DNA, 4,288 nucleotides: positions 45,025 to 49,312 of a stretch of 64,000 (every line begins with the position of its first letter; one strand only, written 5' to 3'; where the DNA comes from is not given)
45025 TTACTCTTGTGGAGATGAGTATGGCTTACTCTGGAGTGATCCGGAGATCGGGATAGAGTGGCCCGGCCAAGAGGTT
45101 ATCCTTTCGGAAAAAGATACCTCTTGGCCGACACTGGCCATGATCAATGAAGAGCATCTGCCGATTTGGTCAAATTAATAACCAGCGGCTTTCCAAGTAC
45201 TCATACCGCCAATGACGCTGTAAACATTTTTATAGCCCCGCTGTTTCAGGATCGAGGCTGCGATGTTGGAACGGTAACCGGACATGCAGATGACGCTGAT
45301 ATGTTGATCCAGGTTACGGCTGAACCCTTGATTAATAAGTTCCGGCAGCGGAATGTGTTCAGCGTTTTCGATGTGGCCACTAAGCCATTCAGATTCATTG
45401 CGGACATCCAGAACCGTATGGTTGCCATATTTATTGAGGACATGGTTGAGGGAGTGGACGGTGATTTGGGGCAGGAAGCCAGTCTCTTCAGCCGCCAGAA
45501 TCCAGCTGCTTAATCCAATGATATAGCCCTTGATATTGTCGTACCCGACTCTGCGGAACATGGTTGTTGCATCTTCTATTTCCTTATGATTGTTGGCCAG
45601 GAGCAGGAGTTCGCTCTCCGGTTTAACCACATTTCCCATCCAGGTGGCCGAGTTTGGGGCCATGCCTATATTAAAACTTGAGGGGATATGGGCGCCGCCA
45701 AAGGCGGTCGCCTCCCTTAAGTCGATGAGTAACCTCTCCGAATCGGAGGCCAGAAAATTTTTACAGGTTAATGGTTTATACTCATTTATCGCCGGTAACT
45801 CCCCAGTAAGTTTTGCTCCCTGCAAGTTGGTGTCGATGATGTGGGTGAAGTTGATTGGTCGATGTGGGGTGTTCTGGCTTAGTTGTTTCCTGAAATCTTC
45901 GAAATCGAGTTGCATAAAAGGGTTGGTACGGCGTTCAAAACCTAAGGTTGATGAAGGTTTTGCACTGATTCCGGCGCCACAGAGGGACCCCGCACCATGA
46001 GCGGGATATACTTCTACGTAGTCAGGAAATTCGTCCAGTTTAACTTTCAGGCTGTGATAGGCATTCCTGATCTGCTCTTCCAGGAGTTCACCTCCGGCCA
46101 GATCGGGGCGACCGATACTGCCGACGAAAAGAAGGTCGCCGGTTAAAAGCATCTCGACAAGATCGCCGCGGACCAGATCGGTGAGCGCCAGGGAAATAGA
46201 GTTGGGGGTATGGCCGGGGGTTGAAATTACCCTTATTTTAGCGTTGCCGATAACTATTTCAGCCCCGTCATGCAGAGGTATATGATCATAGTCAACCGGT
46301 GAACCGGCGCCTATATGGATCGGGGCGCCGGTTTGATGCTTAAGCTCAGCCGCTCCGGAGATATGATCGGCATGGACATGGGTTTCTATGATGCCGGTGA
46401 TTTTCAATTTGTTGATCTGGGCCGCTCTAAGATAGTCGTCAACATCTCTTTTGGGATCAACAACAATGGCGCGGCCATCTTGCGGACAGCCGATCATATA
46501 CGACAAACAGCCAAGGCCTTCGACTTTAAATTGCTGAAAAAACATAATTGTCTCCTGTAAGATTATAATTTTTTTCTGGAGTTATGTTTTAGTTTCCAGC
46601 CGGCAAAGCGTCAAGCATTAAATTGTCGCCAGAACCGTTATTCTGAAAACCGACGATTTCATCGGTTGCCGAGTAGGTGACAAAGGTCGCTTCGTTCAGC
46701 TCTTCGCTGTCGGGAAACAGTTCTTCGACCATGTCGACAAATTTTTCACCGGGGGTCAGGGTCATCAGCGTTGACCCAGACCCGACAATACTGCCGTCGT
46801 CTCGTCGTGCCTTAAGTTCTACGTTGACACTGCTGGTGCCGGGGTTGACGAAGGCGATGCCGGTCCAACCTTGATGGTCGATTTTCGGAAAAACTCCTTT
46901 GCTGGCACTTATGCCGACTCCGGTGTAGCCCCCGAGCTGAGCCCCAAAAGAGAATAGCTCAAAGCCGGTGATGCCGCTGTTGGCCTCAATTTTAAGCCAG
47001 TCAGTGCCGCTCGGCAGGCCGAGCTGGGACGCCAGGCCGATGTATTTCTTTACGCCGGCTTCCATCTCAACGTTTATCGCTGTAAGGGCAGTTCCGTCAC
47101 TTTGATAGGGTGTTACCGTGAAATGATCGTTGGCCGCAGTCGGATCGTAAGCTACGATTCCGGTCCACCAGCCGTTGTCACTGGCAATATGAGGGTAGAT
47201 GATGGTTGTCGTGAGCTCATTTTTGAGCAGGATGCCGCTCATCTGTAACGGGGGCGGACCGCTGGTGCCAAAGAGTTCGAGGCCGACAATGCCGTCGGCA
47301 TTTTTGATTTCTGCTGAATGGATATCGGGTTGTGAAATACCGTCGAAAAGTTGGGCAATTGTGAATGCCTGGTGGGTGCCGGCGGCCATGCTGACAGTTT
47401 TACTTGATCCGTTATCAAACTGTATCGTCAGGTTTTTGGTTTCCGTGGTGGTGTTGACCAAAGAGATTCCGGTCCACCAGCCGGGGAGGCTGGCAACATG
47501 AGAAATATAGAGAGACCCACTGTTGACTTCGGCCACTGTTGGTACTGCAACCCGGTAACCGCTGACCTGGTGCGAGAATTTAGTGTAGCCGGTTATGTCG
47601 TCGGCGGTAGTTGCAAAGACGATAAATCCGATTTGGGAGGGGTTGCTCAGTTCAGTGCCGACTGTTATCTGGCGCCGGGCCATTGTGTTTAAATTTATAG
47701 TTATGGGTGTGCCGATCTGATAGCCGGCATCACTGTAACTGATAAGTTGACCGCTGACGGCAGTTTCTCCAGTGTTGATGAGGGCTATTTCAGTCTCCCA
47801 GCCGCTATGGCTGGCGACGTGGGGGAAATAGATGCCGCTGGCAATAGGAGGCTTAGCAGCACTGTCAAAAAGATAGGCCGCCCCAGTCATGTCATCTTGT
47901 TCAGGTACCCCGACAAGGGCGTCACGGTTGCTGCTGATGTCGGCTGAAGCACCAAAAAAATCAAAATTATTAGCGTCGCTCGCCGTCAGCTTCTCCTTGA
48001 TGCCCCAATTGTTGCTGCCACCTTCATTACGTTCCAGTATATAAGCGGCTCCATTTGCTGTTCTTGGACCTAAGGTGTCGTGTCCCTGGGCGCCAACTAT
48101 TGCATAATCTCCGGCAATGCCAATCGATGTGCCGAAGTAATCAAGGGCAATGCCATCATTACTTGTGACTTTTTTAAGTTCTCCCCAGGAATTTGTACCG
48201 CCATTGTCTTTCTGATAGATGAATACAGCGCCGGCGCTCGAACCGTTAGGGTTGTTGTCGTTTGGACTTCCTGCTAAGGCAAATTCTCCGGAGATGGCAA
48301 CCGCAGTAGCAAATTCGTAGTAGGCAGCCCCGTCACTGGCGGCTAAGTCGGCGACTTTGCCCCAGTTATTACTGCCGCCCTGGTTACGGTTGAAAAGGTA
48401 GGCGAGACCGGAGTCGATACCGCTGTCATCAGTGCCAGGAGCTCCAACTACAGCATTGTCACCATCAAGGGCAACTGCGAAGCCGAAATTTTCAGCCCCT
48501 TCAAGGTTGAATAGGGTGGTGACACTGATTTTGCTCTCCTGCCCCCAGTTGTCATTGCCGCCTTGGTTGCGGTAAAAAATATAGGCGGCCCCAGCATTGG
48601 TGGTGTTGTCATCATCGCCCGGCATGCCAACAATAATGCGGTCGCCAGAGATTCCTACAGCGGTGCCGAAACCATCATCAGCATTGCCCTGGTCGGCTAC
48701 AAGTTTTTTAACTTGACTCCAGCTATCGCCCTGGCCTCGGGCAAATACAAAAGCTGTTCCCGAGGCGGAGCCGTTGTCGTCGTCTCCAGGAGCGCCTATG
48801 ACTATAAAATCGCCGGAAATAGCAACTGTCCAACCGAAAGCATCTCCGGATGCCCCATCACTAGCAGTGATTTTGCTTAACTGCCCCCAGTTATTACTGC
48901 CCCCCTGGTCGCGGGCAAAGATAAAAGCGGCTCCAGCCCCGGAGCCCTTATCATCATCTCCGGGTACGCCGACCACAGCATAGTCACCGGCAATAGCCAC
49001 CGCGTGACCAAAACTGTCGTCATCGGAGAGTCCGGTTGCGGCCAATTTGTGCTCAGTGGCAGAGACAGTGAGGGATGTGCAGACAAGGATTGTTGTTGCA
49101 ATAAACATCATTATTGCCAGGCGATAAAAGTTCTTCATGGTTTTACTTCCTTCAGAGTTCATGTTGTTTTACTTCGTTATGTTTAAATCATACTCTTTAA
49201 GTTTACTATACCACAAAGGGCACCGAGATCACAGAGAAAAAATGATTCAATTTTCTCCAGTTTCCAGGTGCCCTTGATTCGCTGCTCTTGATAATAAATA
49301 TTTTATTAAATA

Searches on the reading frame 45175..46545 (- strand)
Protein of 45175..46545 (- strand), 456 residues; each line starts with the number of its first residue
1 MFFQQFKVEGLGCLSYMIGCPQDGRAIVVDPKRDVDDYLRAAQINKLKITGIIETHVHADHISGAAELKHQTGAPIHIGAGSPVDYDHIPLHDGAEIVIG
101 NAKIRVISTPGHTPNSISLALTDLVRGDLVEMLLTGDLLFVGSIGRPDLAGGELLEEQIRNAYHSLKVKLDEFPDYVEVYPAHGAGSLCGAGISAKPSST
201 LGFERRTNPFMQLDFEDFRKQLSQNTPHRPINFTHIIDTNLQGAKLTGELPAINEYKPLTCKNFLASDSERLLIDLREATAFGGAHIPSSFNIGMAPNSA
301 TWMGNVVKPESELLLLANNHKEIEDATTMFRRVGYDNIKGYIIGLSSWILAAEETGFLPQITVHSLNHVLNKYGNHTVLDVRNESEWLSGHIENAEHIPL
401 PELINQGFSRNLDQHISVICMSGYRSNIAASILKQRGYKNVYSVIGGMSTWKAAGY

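Call 76: search_protein_families(library=pfam, proteins=[window:45175-46545:-], max_evalue=1)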
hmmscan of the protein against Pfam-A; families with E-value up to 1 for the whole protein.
window:45175-46545:- (456 aa): 5 families
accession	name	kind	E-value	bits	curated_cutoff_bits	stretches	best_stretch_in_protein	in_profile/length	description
PF00581.25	Rhodanese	-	6.4e-26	91.2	22.2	2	371-454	10-102/102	Rhodanese-like domain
PF00753.33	Lactamase_B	-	5.1e-15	56.4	22.7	1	10-167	3-181/196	Metallo-beta-lactamase superfamily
PF12706.13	Lactamase_B_2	-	0.0017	18.4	27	1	26-76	2-60/200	Beta-lactamase superfamily domain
PF14597.12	Lactamase_B_5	-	0.0017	18.3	28.4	1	57-138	62-146/199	Metallo-beta-lactamase superfamily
PF16123.11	HAGH_C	-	0.011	16.6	25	1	198-226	39-67/83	Hydroxyacylglutathione hydrolase C-terminus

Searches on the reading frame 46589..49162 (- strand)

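Call 76: search_protein_families(library=pfam, proteins=[window:46589-49162:-], max_evalue=1)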
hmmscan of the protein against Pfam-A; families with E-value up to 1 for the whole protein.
window:46589-49162:- (857 aa): 3 families
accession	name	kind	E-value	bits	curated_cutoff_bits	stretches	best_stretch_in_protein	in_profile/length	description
PF14312.12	FG-GAP_2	-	4.2e-93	305.8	23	7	92-140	1-49/49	FG-GAP repeat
PF16010.10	CDH-cyt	-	0.01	16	27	1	532-597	18-82/178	Cytochrome domain of cellobiose dehydrogenase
PF04774.20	HABP4_PAI-RBP1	-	0.34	12.1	21.8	0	247-274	9-36/115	Hyaluronan / mRNA binding family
